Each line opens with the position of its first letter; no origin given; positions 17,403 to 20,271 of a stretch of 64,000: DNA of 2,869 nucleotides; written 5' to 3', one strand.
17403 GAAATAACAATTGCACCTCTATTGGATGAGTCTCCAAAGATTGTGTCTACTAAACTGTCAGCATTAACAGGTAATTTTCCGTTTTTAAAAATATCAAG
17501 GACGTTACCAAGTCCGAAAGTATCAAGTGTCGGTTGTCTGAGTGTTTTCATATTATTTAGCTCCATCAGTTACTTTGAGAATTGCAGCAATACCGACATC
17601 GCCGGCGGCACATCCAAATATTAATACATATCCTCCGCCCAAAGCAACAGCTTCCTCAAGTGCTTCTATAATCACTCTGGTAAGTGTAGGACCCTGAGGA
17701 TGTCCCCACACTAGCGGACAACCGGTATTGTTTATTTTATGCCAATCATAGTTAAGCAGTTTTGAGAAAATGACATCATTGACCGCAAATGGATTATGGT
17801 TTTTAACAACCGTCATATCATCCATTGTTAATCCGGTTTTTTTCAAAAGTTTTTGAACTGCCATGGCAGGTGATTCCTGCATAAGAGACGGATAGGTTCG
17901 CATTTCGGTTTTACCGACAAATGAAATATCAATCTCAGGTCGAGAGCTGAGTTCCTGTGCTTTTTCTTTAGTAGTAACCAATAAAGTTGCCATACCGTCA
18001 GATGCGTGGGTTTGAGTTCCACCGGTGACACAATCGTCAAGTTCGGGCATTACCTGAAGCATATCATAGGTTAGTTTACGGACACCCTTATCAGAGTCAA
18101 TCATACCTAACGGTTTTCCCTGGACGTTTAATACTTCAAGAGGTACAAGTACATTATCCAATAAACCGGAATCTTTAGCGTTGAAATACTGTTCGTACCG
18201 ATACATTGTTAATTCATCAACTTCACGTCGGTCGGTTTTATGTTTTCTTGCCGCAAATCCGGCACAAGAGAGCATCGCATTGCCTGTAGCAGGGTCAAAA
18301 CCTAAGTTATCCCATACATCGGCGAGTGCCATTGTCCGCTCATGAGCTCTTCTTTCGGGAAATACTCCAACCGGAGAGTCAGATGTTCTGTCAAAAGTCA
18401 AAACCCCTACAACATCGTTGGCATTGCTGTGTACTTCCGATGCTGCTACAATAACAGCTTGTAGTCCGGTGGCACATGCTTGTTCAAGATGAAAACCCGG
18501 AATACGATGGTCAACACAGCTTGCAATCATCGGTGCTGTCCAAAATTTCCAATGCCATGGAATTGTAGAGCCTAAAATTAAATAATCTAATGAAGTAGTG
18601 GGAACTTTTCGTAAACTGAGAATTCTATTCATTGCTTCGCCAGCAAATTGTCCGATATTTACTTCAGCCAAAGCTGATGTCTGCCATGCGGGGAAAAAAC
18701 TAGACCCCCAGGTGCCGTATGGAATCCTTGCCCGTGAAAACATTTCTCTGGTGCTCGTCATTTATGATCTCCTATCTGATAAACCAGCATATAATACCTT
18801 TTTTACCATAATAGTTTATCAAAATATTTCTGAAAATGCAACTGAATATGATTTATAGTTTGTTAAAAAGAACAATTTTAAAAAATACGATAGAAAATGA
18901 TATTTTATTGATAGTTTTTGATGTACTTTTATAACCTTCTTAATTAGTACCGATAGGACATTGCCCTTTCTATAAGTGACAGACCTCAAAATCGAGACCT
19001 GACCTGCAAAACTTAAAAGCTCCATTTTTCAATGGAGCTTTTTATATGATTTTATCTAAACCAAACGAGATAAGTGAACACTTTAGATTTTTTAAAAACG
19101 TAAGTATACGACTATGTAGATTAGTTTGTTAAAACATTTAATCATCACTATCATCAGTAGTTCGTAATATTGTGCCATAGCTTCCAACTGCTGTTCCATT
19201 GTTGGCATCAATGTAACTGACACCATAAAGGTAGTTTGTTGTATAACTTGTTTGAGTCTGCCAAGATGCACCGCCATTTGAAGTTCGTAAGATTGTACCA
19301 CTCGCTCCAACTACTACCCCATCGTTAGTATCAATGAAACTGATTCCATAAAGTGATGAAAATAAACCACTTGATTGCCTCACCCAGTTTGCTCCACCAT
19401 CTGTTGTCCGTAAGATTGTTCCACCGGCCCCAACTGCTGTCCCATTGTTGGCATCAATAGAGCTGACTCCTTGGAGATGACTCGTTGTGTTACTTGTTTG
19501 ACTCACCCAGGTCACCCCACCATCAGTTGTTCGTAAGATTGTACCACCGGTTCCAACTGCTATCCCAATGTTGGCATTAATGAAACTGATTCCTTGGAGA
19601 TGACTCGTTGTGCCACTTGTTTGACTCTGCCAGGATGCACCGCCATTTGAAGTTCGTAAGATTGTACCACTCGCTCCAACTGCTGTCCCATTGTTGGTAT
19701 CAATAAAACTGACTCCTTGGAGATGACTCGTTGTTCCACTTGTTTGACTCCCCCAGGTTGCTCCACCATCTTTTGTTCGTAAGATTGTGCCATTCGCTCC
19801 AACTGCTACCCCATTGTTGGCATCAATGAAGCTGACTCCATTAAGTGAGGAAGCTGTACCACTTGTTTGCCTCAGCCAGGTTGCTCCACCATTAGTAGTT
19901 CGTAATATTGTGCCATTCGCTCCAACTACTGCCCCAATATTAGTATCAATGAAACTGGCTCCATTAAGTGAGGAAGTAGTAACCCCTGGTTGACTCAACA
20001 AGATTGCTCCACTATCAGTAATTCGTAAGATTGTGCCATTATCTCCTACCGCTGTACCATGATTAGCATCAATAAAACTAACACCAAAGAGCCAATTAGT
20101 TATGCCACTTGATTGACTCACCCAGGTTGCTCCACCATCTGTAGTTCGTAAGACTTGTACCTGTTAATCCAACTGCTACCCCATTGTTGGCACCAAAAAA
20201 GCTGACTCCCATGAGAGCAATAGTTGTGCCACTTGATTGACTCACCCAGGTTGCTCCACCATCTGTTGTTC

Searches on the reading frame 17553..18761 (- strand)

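Call 4: search_protein_families(library=pfam, proteins=[window:17553-18761:-])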
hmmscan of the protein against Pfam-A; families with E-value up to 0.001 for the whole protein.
window:17553-18761:- (402 aa): 2 families
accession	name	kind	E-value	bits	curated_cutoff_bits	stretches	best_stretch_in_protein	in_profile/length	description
PF02803.24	Thiolase_C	-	7.4e-17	61.6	27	1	289-396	15-122/123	Thiolase, C-terminal domain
PF00108.29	Thiolase_N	-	6e-15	55.8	26.4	1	29-265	16-259/260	Thiolase, N-terminal domain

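Call 10: search_protein_families(library=ncbifam, proteins=[window:17553-18761:-], max_evalue=0.00001)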
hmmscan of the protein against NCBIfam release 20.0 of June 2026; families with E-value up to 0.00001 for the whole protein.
window:17553-18761:- (402 aa): 32 families (the best 25 are shown)
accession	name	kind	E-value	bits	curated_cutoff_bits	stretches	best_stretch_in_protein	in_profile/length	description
TIGR01930.1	AcCoA-C-Actrans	subfamily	2.9e-46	158.1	240.55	1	28-396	13-385/385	acetyl-CoA C-acyltransferase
NF004853.0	PRK06205.1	subfamily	3.1e-36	125.3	551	1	30-396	20-401/404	acetyl-CoA C-acetyltransferase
NF006552.0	PRK09051.1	subfamily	1.9e-34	119.6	565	1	29-395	21-392/395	beta-ketothiolase BktB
NF042967.1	AcCoAtase_PhaA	equivalog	5.8e-31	108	740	1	30-368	20-366/396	acetyl-CoA acetyltransferase PhaA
NF006086.0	PRK08235.1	equivalog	1.6e-30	106.6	526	1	30-397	20-392/393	acetyl-CoA C-acetyltransferase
NF005033.0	PRK06445.1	equivalog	8.1e-30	104.2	511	1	32-395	29-392/395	acetyl-CoA C-acetyltransferase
NF042999.1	bketothiol_BktB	equivalog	2e-29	103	725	1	76-395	70-391/394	beta-ketothiolase BktB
NF006740.0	PRK09268.1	equivalog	4.2e-26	91.9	539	1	78-396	79-430/431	acetyl-CoA C-acetyltransferase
NF006551.0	PRK09050.1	subfamily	8.1e-26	91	605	1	82-395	76-398/401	3-oxoadipyl-CoA thiolase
NF005889.0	PRK07850.1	equivalog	1.5e-25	90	515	1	90-396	83-385/387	steroid 3-ketoacyl-CoA thiolase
NF006001.0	PRK08131.1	equivalog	2.2e-25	89.4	622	1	29-395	19-397/401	3-oxoadipyl-CoA thiolase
NF005152.0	PRK06633.1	equivalog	1.8e-24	86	675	1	36-393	27-387/392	acetyl-CoA C-acetyltransferase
NF006516.0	PRK08963.1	equivalog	2e-24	86.2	560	1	157-397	178-435/436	acetyl-CoA C-acyltransferase FadI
NF004206.0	PRK05656.1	subfamily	3.3e-24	85.7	688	1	29-394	19-389/392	acetyl-CoA C-acetyltransferase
NF005865.0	PRK07801.1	equivalog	3.4e-24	85.8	591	1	29-392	19-376/382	acetyl-CoA C-acetyltransferase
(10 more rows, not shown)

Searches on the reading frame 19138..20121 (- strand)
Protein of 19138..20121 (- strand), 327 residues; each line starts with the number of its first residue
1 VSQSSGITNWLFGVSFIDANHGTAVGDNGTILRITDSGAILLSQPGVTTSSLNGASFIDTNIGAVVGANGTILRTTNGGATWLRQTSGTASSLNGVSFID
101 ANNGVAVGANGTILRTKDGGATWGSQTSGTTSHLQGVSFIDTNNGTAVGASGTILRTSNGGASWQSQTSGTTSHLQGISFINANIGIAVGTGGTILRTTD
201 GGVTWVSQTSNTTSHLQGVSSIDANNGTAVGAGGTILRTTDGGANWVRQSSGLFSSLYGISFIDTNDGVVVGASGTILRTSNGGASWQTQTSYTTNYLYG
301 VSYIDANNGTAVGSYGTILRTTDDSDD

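Call 4: search_protein_families(library=pfam, proteins=[window:19138-20121:-])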
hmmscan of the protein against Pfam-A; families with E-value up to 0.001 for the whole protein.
window:19138-20121:- (327 aa): 3 families
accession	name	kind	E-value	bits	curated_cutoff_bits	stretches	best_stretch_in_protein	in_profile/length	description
PF14870.12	PSII_BNR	-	4.3e-35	121.9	27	4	90-165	17-95/303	Photosynthesis system II assembly factor YCF48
PF02012.26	BNR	-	1.3e-08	34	27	0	197-205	2-10/12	BNR/Asp-box repeat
PF19135.5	DUF5818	-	0.00062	19.7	27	0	190-207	7-24/57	Protein of unknown function (DUF5818)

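Call 10: search_protein_families(library=ncbifam, proteins=[window:19138-20121:-], max_evalue=0.00001)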
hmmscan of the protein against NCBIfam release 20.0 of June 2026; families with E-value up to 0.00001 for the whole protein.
window:19138-20121:- (327 aa): 1 family
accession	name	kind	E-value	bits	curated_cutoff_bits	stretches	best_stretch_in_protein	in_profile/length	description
NF010237.0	PRK13684.1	equivalog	2.6e-37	128.6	326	4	90-165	45-122/334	photosynthesis system II assembly factor Ycf48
